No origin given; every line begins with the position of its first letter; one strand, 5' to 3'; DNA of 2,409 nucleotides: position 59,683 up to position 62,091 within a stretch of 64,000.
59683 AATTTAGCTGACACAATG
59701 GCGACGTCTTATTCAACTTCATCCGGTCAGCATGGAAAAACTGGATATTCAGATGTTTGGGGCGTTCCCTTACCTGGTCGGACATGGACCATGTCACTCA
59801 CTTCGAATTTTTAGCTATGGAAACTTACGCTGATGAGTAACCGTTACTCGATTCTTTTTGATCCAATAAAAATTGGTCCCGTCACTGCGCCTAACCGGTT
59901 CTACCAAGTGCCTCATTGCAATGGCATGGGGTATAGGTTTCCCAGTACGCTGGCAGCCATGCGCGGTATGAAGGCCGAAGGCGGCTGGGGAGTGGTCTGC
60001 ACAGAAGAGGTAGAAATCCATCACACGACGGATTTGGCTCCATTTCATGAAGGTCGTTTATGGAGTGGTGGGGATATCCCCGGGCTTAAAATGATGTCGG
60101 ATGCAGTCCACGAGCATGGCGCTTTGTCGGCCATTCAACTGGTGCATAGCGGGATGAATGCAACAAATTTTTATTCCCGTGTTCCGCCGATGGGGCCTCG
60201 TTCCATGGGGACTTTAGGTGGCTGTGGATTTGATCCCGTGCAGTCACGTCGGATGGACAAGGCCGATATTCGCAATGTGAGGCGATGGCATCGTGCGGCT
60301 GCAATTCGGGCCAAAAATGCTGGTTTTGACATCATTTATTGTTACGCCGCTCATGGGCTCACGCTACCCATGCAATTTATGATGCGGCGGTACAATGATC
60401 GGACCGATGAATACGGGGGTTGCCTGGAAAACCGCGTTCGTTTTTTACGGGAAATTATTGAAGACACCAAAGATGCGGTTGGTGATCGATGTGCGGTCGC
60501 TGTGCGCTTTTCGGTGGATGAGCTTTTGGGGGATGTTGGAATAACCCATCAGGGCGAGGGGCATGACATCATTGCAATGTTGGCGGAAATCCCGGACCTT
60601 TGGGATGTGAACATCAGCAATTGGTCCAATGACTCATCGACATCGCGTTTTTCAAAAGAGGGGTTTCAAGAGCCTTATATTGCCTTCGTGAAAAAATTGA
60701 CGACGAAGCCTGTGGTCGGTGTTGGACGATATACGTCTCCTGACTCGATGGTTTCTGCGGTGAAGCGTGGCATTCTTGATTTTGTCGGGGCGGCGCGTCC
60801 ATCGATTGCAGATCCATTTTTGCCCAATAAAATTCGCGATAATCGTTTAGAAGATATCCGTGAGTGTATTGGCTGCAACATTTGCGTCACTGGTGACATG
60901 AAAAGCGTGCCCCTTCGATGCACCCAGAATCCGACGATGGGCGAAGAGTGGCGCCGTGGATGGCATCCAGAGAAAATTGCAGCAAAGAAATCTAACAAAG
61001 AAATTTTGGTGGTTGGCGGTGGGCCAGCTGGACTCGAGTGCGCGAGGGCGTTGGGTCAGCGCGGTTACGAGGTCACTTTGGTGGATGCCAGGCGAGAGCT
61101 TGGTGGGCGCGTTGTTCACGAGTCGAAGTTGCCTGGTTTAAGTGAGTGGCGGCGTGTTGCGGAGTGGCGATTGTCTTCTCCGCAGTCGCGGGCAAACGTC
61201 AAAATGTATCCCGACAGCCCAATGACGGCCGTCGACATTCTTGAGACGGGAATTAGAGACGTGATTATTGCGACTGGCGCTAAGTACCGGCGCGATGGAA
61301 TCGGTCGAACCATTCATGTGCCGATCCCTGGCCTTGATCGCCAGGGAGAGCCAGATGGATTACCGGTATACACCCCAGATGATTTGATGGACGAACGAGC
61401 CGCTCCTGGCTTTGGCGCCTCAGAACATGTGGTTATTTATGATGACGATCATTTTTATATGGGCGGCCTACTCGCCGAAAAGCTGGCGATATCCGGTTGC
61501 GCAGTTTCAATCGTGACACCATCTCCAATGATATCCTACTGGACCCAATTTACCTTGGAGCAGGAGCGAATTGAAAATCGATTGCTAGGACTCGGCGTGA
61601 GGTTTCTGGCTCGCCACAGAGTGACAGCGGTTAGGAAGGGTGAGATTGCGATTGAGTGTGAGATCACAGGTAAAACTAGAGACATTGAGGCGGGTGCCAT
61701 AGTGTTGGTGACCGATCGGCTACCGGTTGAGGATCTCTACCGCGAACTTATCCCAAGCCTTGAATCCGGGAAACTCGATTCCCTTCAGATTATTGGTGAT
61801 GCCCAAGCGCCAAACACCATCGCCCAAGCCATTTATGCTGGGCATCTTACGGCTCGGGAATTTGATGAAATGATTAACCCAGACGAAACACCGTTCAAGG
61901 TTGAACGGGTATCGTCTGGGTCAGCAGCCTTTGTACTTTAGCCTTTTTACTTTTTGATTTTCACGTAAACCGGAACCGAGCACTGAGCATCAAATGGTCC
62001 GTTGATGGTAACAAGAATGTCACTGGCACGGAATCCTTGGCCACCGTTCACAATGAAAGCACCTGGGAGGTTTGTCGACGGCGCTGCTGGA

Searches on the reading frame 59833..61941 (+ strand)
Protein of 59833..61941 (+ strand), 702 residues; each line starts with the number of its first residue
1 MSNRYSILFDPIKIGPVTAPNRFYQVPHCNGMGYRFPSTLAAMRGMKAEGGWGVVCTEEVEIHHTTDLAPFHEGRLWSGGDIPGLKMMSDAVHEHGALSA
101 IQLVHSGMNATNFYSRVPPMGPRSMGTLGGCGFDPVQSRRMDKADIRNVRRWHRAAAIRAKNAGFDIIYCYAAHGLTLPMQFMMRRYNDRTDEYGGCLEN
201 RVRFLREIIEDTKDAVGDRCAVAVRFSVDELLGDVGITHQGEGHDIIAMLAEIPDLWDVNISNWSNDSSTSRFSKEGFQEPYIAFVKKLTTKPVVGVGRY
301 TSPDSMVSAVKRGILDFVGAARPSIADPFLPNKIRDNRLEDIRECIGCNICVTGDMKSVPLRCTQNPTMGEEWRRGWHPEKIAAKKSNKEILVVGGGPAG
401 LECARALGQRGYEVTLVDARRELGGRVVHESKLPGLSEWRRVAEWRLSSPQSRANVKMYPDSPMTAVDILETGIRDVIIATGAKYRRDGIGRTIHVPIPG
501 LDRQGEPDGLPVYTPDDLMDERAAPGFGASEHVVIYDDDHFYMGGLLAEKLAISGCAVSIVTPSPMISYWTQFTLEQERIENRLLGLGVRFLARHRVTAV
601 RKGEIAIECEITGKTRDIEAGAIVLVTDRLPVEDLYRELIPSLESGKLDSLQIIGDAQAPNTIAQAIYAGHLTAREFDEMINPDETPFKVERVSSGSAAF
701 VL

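Call 62: search_protein_families(library=pfam, proteins=[window:59833-61941:+], max_evalue=0.001)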
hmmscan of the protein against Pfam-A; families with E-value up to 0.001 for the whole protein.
window:59833-61941:+ (702 aa): 10 families
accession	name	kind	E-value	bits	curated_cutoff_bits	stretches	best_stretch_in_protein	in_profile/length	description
PF00724.26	Oxidored_FMN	-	6e-66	223.5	27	1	8-338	2-339/342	NADH:flavin oxidoreductase / NADH oxidase family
PF07992.20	Pyr_redox_2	-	8.2e-13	48.9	26.1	1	390-632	2-240/291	Pyridine nucleotide-disulphide oxidoreductase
PF13450.12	NAD_binding_8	-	4.6e-09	36.9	21.9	1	393-431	1-39/68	NAD(P)-binding Rossmann-like domain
PF00070.33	Pyr_redox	-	1.3e-08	35.7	22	1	391-424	2-35/82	Pyridine nucleotide-disulphide oxidoreductase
PF22620.2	OYE-like_second_a-b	-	1.4e-06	28.8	25.5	1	531-607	15-90/128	OYE-like second alpha/beta domain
PF12831.13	FAD_oxidored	-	2.2e-06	27.7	27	1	390-432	1-43/416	FAD dependent oxidoreductase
PF03486.20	HI0933_like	-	3e-06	27.3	50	1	390-427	2-39/244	HI0933-like protein Rossmann domain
PF01266.30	DAO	-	2.3e-05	24.6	27.9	1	391-425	2-37/353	FAD dependent oxidoreductase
PF01494.25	FAD_binding_3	-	0.00014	21.7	22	1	390-422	3-35/349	FAD binding domain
PF00890.30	FAD_binding_2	-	0.00086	19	20.4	0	391-425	2-36/414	FAD binding domain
